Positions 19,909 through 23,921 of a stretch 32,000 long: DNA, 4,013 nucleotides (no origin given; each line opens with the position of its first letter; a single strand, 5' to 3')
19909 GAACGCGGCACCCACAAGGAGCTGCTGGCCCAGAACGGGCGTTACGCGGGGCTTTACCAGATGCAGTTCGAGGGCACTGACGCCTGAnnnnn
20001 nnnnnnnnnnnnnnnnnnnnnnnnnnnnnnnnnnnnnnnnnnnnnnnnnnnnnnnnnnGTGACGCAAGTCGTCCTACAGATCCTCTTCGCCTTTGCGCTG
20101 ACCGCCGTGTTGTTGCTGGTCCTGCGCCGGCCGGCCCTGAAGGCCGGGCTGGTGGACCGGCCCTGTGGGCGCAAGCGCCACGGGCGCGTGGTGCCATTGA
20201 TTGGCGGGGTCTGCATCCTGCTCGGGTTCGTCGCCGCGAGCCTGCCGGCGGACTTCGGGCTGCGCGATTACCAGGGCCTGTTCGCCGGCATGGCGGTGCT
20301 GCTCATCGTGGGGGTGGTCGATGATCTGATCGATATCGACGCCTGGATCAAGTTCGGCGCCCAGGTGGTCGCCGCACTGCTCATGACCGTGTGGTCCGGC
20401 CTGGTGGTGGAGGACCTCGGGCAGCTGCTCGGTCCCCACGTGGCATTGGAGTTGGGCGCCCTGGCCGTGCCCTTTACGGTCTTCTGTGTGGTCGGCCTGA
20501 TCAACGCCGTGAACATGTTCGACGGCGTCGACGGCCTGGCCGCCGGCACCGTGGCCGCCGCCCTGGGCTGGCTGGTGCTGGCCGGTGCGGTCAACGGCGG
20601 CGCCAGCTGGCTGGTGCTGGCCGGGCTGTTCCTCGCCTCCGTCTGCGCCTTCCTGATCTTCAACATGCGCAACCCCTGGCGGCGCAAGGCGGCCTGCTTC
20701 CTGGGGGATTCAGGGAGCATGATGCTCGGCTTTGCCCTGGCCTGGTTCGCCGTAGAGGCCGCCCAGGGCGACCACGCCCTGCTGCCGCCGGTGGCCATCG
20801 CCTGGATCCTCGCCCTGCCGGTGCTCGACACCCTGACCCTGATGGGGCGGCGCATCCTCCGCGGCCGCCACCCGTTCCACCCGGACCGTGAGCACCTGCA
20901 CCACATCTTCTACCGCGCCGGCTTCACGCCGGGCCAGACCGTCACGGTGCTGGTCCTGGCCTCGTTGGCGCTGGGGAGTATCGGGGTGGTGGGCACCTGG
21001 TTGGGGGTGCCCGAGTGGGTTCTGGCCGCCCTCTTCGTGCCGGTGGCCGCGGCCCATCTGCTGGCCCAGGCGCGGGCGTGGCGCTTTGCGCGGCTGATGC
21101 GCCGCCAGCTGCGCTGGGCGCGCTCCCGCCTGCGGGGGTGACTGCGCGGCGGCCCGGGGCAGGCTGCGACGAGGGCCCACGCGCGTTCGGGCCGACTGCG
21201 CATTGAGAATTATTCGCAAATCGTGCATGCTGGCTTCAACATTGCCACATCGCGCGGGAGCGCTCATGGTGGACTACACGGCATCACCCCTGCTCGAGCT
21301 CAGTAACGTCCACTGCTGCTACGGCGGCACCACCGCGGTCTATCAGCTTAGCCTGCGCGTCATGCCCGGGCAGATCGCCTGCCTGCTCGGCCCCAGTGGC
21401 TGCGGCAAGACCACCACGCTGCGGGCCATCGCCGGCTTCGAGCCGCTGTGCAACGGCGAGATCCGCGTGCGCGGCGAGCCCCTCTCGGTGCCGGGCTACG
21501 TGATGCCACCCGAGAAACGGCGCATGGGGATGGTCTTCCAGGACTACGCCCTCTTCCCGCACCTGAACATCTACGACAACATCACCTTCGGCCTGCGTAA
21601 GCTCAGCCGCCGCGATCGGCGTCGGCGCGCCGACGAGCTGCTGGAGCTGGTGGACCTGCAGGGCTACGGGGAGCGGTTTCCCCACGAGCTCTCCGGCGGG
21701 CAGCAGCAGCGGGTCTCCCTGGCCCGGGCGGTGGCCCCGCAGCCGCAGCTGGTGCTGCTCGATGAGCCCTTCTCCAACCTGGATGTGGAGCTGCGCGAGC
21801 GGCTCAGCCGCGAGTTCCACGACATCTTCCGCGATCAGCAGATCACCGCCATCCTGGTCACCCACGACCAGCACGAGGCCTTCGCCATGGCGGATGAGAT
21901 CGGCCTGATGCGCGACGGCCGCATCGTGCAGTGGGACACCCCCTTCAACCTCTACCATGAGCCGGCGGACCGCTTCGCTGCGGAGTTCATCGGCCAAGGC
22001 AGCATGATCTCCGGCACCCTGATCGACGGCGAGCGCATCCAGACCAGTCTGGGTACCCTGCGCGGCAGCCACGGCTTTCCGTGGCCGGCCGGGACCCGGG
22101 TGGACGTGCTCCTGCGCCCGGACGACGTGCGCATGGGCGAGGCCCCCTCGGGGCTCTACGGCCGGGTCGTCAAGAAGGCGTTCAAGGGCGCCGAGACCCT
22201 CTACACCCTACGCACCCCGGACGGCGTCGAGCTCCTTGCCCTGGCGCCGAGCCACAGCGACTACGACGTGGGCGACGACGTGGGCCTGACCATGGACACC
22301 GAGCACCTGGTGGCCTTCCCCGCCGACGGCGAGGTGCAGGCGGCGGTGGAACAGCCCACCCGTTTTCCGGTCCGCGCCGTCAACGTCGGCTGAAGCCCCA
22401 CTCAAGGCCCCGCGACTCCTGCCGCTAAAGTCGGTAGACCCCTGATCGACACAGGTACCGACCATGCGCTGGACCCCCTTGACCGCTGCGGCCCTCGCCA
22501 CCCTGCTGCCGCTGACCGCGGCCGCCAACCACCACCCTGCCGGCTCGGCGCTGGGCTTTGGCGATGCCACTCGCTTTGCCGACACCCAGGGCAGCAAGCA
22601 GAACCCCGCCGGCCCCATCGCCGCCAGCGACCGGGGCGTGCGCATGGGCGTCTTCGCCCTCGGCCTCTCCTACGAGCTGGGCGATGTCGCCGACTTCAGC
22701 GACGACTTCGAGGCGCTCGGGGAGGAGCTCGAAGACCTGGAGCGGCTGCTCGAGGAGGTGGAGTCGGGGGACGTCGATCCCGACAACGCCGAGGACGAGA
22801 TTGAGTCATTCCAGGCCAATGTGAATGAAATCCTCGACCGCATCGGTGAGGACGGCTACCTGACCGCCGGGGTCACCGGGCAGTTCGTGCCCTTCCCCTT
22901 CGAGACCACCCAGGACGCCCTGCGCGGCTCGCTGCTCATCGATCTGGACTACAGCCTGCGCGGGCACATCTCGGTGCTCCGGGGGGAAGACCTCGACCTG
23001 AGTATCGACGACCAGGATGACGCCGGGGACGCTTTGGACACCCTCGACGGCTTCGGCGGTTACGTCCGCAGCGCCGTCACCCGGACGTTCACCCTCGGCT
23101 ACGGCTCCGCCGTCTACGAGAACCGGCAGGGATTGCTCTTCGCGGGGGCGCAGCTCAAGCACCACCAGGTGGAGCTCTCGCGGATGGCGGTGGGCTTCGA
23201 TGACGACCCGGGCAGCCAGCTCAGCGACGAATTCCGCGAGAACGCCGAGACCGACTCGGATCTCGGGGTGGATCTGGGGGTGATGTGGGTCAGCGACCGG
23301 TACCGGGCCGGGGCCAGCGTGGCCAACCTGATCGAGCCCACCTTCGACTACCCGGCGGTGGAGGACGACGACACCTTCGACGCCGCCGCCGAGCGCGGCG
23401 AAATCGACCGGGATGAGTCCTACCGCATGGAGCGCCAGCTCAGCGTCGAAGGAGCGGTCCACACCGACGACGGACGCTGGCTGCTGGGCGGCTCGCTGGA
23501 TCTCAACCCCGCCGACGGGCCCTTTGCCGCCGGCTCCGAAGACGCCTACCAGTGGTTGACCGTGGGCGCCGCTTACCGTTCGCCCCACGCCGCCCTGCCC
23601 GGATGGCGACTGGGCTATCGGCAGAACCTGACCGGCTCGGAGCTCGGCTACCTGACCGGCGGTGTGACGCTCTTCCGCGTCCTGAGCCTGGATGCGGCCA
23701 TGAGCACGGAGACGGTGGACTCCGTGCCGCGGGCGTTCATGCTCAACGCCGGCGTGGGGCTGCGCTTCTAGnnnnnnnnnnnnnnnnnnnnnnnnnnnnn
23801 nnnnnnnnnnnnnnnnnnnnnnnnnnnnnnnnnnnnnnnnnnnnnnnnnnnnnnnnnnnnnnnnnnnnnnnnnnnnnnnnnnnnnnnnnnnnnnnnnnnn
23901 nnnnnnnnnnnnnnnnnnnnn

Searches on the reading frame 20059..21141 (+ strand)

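Call 14: search_protein_families(library=pfam, proteins=[window:20059-21141:+], max_evalue=0.001)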
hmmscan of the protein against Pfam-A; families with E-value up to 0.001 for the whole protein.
window:20059-21141:+ (360 aa): 1 family
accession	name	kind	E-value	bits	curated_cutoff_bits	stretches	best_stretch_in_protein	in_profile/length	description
PF00953.26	Glycos_transf_4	-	8e-38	130.4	27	1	73-233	3-158/160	Glycosyl transferase family 4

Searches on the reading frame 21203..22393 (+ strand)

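Call 14: search_protein_families(library=pfam, proteins=[window:21203-22393:+], max_evalue=0.001)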
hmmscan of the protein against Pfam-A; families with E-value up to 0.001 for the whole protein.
window:21203-22393:+ (396 aa): 5 families
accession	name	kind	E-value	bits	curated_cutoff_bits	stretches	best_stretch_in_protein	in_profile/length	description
PF00005.33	ABC_tran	-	4.4e-33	115.2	25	1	48-190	3-136/137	ABC transporter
PF08402.16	TOBE_2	-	6e-14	52.4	21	1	302-372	1-76/76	TOBE domain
PF13304.12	AAA_21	-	3.2e-09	37.7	27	1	146-222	221-299/304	AAA domain, putative AbiEii toxin, Type IV TA system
PF02463.25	SMC_N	-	0.00025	21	40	0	162-226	136-202/220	RecF/RecN/SMC N terminal domain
PF13401.12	AAA_22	-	0.00088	20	27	0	57-220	6-122/130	AAA domain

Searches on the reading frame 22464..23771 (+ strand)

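Call 14: search_protein_families(library=pfam, proteins=[window:22464-23771:+], max_evalue=0.001)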
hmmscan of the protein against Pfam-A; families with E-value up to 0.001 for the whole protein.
window:22464-23771:+ (435 aa): 1 family
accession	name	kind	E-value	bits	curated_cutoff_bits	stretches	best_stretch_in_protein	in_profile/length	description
PF13729.12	TraF_2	-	3e-56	191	25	1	46-346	3-264/264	F plasmid transfer operon, TraF, protein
